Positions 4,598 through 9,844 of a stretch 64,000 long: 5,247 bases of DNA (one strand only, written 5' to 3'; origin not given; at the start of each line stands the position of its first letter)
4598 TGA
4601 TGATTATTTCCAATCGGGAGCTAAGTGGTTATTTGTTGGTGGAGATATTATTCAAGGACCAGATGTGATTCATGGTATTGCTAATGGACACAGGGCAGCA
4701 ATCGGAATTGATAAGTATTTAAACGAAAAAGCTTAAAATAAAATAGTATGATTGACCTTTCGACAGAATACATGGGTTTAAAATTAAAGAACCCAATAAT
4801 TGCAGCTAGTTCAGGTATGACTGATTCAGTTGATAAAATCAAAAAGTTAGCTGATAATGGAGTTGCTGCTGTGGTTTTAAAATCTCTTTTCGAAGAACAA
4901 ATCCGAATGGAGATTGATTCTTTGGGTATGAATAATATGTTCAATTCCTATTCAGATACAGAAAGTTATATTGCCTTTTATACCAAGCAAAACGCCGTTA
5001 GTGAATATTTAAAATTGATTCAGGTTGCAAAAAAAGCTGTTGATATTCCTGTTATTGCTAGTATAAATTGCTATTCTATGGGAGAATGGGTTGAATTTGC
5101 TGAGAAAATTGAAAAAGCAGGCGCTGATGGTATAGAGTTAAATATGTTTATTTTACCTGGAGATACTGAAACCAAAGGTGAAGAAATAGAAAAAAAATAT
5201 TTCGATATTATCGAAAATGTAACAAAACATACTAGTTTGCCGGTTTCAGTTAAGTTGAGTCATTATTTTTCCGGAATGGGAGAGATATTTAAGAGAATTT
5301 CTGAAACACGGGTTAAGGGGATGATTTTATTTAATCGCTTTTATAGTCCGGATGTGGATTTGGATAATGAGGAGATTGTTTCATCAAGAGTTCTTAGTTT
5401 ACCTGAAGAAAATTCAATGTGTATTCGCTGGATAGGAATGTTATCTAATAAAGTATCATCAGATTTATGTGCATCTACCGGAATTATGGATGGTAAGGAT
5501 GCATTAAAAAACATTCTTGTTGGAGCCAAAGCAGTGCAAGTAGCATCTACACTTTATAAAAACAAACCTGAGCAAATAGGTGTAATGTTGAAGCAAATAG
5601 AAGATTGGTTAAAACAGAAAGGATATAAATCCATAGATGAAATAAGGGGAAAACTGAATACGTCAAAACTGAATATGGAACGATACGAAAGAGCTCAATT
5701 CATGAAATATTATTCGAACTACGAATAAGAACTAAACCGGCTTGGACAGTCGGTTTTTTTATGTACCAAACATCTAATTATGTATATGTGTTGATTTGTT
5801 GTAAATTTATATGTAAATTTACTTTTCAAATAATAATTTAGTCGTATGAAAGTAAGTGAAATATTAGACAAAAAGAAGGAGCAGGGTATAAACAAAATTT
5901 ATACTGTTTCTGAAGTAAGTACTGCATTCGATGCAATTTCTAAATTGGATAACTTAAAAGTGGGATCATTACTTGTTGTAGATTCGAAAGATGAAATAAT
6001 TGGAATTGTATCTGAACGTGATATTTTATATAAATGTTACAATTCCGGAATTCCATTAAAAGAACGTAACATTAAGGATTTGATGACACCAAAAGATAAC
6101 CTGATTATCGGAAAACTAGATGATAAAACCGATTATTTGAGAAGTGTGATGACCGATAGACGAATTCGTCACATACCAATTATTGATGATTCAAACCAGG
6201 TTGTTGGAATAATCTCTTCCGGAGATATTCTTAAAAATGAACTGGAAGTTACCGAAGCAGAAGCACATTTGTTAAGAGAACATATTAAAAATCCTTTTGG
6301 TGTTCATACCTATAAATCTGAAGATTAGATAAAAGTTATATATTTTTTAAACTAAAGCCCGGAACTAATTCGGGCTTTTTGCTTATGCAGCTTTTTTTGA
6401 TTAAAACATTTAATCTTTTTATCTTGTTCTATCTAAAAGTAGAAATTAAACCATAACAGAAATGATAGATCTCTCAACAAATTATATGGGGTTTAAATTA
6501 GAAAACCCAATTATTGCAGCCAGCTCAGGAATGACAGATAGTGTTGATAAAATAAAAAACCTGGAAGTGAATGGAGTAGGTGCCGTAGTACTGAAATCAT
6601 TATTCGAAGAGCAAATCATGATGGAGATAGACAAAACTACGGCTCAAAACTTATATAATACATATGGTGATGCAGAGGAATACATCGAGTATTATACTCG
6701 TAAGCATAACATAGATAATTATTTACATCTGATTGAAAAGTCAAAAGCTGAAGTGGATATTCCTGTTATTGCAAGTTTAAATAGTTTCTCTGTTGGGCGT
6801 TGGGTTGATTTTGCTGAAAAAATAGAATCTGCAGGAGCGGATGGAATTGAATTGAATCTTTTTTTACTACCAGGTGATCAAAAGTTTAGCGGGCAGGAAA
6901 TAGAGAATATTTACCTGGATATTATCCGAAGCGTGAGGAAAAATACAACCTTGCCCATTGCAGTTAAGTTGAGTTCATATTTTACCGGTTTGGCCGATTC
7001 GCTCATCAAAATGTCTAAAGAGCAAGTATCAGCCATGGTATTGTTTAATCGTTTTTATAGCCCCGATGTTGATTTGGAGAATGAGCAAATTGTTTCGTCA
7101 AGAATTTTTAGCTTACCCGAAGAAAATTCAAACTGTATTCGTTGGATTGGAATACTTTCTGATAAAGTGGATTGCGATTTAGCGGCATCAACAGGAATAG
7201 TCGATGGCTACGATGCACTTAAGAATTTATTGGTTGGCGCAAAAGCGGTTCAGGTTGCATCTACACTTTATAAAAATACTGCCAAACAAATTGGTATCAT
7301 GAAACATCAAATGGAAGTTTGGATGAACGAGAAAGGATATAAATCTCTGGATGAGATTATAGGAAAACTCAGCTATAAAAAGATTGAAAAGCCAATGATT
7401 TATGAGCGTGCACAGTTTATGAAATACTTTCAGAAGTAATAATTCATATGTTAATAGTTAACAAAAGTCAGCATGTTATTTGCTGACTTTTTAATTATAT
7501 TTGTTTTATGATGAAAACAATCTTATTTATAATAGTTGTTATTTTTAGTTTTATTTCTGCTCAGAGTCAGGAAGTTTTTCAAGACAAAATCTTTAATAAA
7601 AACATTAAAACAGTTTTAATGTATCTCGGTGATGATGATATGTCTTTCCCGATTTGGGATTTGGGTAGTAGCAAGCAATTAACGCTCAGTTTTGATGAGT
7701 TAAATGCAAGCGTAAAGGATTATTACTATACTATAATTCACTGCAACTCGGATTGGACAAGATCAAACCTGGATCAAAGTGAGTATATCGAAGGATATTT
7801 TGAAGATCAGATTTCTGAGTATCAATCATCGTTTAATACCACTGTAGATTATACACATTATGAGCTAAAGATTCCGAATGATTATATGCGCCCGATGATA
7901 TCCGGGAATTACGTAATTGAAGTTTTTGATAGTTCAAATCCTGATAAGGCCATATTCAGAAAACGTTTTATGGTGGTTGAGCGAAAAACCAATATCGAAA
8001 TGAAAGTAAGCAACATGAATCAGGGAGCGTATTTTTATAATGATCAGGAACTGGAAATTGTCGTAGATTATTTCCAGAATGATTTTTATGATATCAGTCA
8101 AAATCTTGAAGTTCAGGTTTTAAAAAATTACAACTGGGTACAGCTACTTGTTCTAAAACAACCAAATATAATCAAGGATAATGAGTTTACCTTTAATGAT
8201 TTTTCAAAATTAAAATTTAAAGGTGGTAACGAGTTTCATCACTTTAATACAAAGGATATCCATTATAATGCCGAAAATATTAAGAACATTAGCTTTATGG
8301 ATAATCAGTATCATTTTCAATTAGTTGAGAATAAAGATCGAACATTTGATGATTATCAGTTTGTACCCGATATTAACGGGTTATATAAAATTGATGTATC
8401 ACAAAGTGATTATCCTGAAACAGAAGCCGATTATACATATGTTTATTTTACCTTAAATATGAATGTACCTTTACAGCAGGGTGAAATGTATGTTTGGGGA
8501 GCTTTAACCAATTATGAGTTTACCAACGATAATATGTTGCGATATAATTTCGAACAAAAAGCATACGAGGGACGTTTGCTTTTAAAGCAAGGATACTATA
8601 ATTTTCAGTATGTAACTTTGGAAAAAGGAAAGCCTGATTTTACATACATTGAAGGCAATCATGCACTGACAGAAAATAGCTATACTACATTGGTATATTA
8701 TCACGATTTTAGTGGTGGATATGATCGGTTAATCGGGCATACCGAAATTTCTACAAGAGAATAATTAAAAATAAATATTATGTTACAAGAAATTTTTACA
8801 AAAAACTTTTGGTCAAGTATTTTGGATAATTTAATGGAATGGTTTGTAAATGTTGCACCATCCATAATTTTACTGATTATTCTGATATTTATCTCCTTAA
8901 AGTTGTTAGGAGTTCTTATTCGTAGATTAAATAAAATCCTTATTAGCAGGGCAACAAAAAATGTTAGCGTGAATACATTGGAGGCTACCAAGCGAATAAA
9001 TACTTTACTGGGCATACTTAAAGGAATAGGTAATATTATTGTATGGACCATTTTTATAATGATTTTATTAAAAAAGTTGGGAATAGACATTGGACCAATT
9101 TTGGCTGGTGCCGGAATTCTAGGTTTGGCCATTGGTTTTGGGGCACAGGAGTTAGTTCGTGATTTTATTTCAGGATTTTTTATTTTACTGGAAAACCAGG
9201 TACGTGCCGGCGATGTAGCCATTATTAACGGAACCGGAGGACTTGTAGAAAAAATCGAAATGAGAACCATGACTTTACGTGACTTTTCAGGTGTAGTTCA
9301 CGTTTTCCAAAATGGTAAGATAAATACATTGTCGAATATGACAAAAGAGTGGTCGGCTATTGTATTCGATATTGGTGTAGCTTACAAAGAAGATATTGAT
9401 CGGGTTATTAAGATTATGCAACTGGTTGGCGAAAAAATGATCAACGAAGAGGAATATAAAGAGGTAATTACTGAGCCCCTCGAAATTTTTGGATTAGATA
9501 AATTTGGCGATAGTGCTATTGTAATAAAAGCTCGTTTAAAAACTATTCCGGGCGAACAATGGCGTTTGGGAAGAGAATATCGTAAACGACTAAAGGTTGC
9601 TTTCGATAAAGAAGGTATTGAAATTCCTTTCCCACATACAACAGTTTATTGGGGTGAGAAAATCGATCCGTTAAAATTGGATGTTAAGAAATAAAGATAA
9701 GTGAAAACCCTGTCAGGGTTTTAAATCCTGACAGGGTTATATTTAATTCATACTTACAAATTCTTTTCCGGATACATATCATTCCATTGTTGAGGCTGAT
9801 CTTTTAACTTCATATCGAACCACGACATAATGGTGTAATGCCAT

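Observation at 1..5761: Ech-ordered hydrogenase-like membrane module without a NiFe site, in one operon with a GltD/PreT-like flavoprotein and a DHOD-like FMN protein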

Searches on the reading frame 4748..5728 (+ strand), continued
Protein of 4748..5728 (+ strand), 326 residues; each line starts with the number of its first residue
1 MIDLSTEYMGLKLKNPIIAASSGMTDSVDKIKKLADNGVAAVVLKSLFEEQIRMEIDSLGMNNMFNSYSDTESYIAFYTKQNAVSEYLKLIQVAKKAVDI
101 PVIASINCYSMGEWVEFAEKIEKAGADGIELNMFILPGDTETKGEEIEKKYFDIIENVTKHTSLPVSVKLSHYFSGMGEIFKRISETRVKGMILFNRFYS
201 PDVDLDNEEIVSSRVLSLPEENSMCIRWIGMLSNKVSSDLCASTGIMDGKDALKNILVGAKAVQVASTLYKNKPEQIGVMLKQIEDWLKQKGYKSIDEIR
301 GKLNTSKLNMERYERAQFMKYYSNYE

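Call 67: fold_search(model_id=the predicted structure, library=pdb)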
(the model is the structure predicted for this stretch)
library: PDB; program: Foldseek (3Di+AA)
matches with E <= 10: 1865; with E <= 0.001: 1286
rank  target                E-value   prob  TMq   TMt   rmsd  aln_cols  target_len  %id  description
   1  1dor_A                4.4e-17  1.00  0.65  0.68   9.2       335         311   18  DIHYDROOROTATE DEHYDROGENASE A FROM LACTOCOCCUS LACTIS (released 1997-04-21)
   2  1jrc_A                9.6e-17  1.00  0.64  0.67  10.0       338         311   18  The N67A mutant of Lactococcus lactis dihydroorotate dehydrogenase A (released 2003-09-09)
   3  1jqx_A                1.2e-16  1.00  0.68  0.71   9.9       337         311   19  The R57A mutant of Lactococcus lactis dihydroorotate dehydrogenase A (released 2003-09-09)
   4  1jrb_A                1.5e-16  1.00  0.65  0.68   9.9       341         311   18  The P56A mutant of Lactococcus lactis dihydroorotate dehydrogenase A (released 2003-09-09)
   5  9cb8_A                3.4e-16  1.00  0.61  0.65  10.1       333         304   16  Crystal structure of dihydroorotate dehydrogenase from Leishmania brasiliensis in complex with 5-benzylidenepyrimidine (released 2025-06-25)
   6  1ovd_A                4.9e-16  1.00  0.66  0.69   8.8       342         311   18  THE K136E MUTANT OF LACTOCOCCUS LACTIS DIHYDROOROTATE DEHYDROGENASE A IN COMPLEX WITH OROTATE (released 2003-08-19)
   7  9n6o_A                5.5e-16  1.00  0.61  0.64  10.0       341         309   16  Crystal structure of dihydroorotate dehydrogenase from Leishmania braziliensis in complex with 5-(4-hydroxy-3-methoxyb (released 2025-07-23)
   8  4ef8_B                7.5e-16  1.00  0.66  0.68   8.8       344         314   16  Crystal structure of dihydroorotate dehydrogenase from Leishmania major in complex with Phenyl isothiocyanate (released 2012-12-12)
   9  5xfv_A                8.4e-16  1.00  0.61  0.64  10.0       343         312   17  Crystal structures of FMN-bound form of dihydroorotate dehydrogenase from Trypanosoma brucei (released 2018-04-25)
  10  1jqv_A                9.5e-16  1.00  0.66  0.69  10.0       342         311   20  The K213E mutant of Lactococcus lactis Dihydroorotate dehydrogenase A (released 2003-09-09)
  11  3mhu_B                9.5e-16  1.00  0.60  0.64   9.9       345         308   15  Crystal structure of dihydroorotate dehydrogenase from Leishmania major in complex with 5-Nitroorotic acid (released 2011-02-23)
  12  3tjx_B                1.0e-15  1.00  0.64  0.68   9.0       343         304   16  Crystal Structure of Leishmania major dihydroorotate dehydrogenase mutant H174A (released 2012-09-12)
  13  9n67_A                1.1e-15  1.00  0.61  0.64  10.0       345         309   16  Crystal structure of dihydroorotate dehydrogenase from Leishmania braziliensis in complex with orotate (released 2025-07-23)
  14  3mjy_A                1.1e-15  1.00  0.62  0.66   9.1       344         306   15  Crystal structure of dihydroorotate dehydrogenase from Leishmania major in complex with 5-Aminoorotic acid (released 2011-02-23)
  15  3tq0_A                1.1e-15  1.00  0.65  0.68   9.0       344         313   15  Crystal structure of Leishmania major dihydroorotate dehydrogenase in complex with fumarate (released 2012-05-16)
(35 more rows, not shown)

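Call 76: search_protein_representatives(protein=window:4748-5728:+)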
Query: 326 residues. Proteins with E-value up to 0.001 (for the whole library): 5205; up to 1e-10: 2331; up to 1e-30: 655. The best 150 are listed.
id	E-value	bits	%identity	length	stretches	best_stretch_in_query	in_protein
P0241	2.5e-94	332.5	48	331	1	3-325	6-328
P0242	2.1e-92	326.2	48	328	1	2-326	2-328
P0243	1.5e-89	316.9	47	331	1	3-325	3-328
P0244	1.7e-88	313.4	47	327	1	1-326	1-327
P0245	1.4e-85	303.8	46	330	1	2-324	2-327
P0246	3.4e-85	302.6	44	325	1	1-326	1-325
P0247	2.4e-84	299.7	48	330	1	1-324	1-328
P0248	2.9e-84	299.5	45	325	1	1-321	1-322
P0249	4.9e-84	298.7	44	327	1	1-320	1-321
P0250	1.3e-83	297.3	47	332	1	1-324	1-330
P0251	2.9e-83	296.2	44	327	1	1-320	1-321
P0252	5.5e-82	292.0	42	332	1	2-324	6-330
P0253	1.9e-81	290.2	42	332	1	2-325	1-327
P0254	9.6e-81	287.9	43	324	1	2-324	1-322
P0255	3.7e-80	286.0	40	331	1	1-325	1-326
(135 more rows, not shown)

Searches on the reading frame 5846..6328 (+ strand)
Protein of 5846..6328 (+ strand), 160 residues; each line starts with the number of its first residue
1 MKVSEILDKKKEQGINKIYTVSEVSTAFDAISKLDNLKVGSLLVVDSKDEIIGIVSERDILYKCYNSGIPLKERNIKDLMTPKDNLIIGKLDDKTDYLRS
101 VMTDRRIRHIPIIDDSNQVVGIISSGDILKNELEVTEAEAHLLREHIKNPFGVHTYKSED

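Call 3: search_protein_families(library=pfam, proteins=[window:5846-6328:+], max_evalue=0.01)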
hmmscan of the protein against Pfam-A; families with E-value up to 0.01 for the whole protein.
window:5846-6328:+ (160 aa): 1 family
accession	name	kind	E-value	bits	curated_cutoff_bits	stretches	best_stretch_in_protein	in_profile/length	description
PF00571.33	CBS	-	2.2e-18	66.8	24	2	17-62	8-53/57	CBS domain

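Call 4: search_protein_families(library=ncbifam, proteins=[window:5846-6328:+], max_evalue=0.01)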
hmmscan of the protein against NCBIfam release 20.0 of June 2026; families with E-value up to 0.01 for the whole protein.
window:5846-6328:+ (160 aa): 27 families (the best 25 are shown)
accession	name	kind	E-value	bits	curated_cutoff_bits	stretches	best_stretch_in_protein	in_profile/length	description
TIGR01302.1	IMP_dehydrog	equivalog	1.3e-12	47.4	481.5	1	10-132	81-200/450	IMP dehydrogenase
NF041552.1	TF_PrdR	equivalog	1.9e-11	43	795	1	16-142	14-135/577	sigma-54 dependent transcriptional regulator PrdR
NF011443.0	PRK14869.1-5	equivalog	2.1e-11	43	335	1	75-131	248-303/546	putative manganese-dependent inorganic diphosphatase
TIGR00393.1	kpsF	subfamily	4.6e-10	39.5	203.7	1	17-123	165-267/268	KpsF/GutQ family sugar-phosphate isomerase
NF041630.1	CBS_CbpB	equivalog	9.3e-10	38.5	125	1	73-144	8-79/143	cyclic-di-AMP-binding protein CbpB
NF011441.0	PRK14869.1-3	equivalog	1e-09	37.6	753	1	79-125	251-296/548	putative manganese-dependent inorganic diphosphatase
NF053704.1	TransRegCcpNBacil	equivalog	1.5e-09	37.5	260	1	20-135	86-205/208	transcriptional regulator CcpN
NF011440.0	PRK14869.1-2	equivalog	9.2e-09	34.4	746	1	78-131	244-297/541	putative manganese-dependent inorganic diphosphatase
NF053603.1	HhpR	exception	1.2e-06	28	520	1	83-137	68-122/282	CBS domain-containing high hydrostatic pressure regulator HhpR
NF011442.0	PRK14869.1-4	equivalog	1.3e-06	27.1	400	0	17-60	79-122/543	putative manganese-dependent inorganic diphosphatase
TIGR01186.1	proV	subfamily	3.7e-06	26.3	326.6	1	20-130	254-355/363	betaine/proline/choline family ABC transporter ATP-binding protein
NF038279.1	TF_CBS_SpxR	exception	6.4e-06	25.1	600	1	5-141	192-314/427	CBS-HotDog domain-containing transcription factor SpxR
NF008141.0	PRK10892.1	equivalog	6.6e-06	25.6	505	1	16-131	214-325/328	arabinose-5-phosphate isomerase KdsD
NF005493.0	PRK07107.1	equivalog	9.8e-06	24.4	585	1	47-131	139-218/502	IMP dehydrogenase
NF011449.0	PRK14869.2-5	equivalog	2.4e-05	23.6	411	1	39-130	99-203/451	putative manganese-dependent inorganic diphosphatase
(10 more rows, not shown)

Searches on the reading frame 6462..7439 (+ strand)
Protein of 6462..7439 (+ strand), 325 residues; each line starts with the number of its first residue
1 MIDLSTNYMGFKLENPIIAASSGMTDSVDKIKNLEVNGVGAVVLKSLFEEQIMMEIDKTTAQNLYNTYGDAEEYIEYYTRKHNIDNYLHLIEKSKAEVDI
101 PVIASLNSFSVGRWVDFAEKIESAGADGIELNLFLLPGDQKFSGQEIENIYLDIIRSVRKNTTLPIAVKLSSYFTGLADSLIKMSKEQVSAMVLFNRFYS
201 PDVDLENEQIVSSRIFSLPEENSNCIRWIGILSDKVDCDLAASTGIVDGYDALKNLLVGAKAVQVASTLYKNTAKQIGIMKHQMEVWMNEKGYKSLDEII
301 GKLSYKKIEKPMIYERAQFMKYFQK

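Call 3: search_protein_families(library=pfam, proteins=[window:6462-7439:+], max_evalue=0.01)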
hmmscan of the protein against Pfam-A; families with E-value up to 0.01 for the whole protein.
window:6462-7439:+ (325 aa): 2 families
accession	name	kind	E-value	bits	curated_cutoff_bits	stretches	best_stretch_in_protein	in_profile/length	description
PF01180.27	DHO_dh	-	1.8e-12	47.5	27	1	4-276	2-279/291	Dihydroorotate dehydrogenase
PF01070.24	FMN_dh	-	0.00013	21.5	24.9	0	237-299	273-343/350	FMN-dependent dehydrogenase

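Call 4: search_protein_families(library=ncbifam, proteins=[window:6462-7439:+], max_evalue=0.01)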
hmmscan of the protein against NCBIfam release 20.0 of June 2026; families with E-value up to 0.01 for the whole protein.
window:6462-7439:+ (325 aa): 12 families
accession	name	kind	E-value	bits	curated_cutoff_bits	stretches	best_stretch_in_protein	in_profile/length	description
NF005741.0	PRK07565.1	subfamily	1.6e-120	402.3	303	1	1-325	1-328/335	dihydroorotate dehydrogenase-like protein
NF005574.0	PRK07259.1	equivalog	1.5e-26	93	269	1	3-303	4-302/304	dihydroorotate dehydrogenase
TIGR01037.2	pyrD_sub1_fam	subfamily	3e-26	92.2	270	1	4-301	1-297/300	dihydroorotate dehydrogenase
NF006183.0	PRK08318.1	equivalog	1.1e-22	80.5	335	2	1-199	1-204/422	NAD-dependent dihydropyrimidine dehydrogenase subunit PreA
NF041011.1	dihydoor_dh_Arch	equivalog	7.9e-19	67.8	330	1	9-302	4-286/289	dihydroorotate dehydrogenase PyrD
NF002702.0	PRK02506.1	equivalog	2.7e-17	62.9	301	2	239-306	245-312/313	dihydroorotate oxidase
TIGR02151.1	IPP_isom_2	equivalog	9.7e-05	21.4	281.3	1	235-295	257-325/338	type 2 isopentenyl-diphosphate Delta-isomerase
NF010112.0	PRK13585.1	equivalog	0.00057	19.5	243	0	14-55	192-232/241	1-(5-phosphoribosyl)-5-[(5-phosphoribosylamino)methylideneamino]imidazole-4-carboxamide isomerase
NF003647.0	PRK05286.1-5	equivalog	0.0006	18.7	619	0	160-301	208-351/354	quinone-dependent dihydroorotate dehydrogenase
NF003645.0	PRK05286.1-2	equivalog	0.0011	17.8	366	1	240-302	291-353/359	quinone-dependent dihydroorotate dehydrogenase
TIGR01036.1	pyrD_sub2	equivalog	0.0012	17.7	200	1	240-301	291-352/356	dihydroorotate dehydrogenase (quinone)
TIGR03855.1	NAD_NadX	equivalog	0.0036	16.9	206.55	1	20-102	94-173/229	aspartate dehydrogenase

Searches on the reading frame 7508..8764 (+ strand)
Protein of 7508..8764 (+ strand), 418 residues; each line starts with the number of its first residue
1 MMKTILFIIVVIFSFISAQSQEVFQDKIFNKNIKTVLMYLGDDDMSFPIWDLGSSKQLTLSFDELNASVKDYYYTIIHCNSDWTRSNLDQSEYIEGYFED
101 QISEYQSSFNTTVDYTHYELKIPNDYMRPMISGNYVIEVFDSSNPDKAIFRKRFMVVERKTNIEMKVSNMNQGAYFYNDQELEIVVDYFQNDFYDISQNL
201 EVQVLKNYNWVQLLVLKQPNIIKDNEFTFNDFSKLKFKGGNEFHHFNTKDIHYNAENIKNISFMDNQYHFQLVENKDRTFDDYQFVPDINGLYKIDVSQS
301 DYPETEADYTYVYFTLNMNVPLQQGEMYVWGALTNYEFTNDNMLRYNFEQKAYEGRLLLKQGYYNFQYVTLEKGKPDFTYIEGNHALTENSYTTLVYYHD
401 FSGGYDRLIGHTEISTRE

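Call 3: search_protein_families(library=pfam, proteins=[window:7508-8764:+], max_evalue=0.01)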
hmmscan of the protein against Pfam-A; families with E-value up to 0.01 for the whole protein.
window:7508-8764:+ (418 aa): 1 family
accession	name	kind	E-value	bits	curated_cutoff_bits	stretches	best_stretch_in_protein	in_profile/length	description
PF17116.11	T9SS_plug_1st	-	5.3e-45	152.8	23.9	1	33-158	1-126/126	Type 9 secretion system plug protein 1st domain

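Call 4: search_protein_families(library=ncbifam, proteins=[window:7508-8764:+], max_evalue=0.01)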
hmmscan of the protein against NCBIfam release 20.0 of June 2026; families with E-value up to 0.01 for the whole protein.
window:7508-8764:+ (418 aa): 1 family
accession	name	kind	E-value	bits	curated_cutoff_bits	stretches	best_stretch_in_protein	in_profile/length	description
NF052315.1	T9SS_plug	equivalog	4.1e-112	375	100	1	31-411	1-384/385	type IX secretion system plug protein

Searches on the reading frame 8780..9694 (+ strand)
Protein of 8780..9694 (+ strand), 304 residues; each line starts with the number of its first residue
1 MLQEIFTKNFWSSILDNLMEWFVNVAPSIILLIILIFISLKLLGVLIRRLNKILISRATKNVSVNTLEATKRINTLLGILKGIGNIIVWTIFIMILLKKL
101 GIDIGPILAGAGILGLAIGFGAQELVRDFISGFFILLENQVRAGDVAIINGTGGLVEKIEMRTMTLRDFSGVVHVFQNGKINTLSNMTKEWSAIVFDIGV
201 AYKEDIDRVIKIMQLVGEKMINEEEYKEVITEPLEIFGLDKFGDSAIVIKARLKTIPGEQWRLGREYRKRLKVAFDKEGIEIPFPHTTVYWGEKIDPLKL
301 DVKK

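Call 49: search_protein_families(library=pfam, proteins=[window:8780-9694:+], max_evalue=0.00001)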
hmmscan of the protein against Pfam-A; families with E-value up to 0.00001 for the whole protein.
window:8780-9694:+ (304 aa): 3 families
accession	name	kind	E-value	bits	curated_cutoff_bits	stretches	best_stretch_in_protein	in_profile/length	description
PF00924.24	MS_channel_2nd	-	6.9e-13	48.9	20.2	1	125-188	2-67/68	Mechanosensitive ion channel, beta-domain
PF21082.3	MS_channel_3rd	-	7.6e-11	42.7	21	1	194-282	1-88/88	Mechanosensitive ion channel MscS, C-terminal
PF21088.3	MS_channel_1st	-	6.9e-08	32.8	23.1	1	85-123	4-42/42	Mechanosensitive ion channel, transmembrane helices 2/3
